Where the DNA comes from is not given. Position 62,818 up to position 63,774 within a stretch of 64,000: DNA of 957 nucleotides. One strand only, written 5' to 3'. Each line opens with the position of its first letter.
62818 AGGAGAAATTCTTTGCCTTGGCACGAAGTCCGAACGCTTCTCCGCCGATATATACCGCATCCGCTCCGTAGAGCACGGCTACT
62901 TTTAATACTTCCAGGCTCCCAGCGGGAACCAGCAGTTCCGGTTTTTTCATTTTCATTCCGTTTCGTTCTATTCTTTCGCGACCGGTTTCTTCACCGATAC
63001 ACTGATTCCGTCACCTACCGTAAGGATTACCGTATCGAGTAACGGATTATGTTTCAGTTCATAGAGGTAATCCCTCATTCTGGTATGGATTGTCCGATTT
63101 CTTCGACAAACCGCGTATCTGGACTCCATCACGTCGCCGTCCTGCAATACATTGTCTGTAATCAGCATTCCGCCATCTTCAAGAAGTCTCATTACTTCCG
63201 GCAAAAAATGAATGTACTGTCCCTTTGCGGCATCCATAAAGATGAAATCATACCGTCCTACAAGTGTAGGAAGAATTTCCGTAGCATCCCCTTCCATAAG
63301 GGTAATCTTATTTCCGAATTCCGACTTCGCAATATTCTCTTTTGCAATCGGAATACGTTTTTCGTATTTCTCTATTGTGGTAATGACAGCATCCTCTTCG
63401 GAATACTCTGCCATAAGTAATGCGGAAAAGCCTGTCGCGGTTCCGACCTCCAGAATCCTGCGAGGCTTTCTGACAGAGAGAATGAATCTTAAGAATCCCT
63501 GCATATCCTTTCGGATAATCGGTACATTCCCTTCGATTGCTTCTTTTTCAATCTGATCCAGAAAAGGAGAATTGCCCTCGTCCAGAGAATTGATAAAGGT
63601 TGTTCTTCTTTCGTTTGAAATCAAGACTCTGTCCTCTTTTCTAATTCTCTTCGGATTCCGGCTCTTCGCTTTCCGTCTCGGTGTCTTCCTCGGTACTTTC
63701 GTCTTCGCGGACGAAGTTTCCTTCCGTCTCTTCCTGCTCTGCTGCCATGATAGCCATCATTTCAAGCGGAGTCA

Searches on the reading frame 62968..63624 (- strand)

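Call 58: search_protein_families(library=pfam, proteins=[window:62968-63624:-], max_evalue=0.0001)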
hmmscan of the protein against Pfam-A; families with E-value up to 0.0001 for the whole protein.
window:62968-63624:- (218 aa): 7 families
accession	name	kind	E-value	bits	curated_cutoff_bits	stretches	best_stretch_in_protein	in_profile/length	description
PF01596.23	Methyltransf_3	-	1.2e-31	110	22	1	20-212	9-203/204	O-methyltransferase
PF13578.12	Methyltransf_24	-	9e-13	49.5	26.3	1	58-159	1-105/105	Methyltransferase domain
PF13847.12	Methyltransf_31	-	2.6e-10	40.6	27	1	56-169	6-122/145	Methyltransferase domain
PF01135.25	PCMT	-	6.2e-10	39.6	20.3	1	30-155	50-170/210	Protein-L-isoaspartate(D-aspartate) O-methyltransferase (PCMT)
PF13649.12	Methyltransf_25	-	7.9e-08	33.3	27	1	57-152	1-97/97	Methyltransferase domain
PF08241.18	Methyltransf_11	-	2.1e-05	25.5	21.2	1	58-155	1-94/95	Methyltransferase domain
PF02475.24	TRM5-TYW2_MTfase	-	3.1e-05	24.4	28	1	54-155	37-134/164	TRM5/TYW2 methyltransferase domain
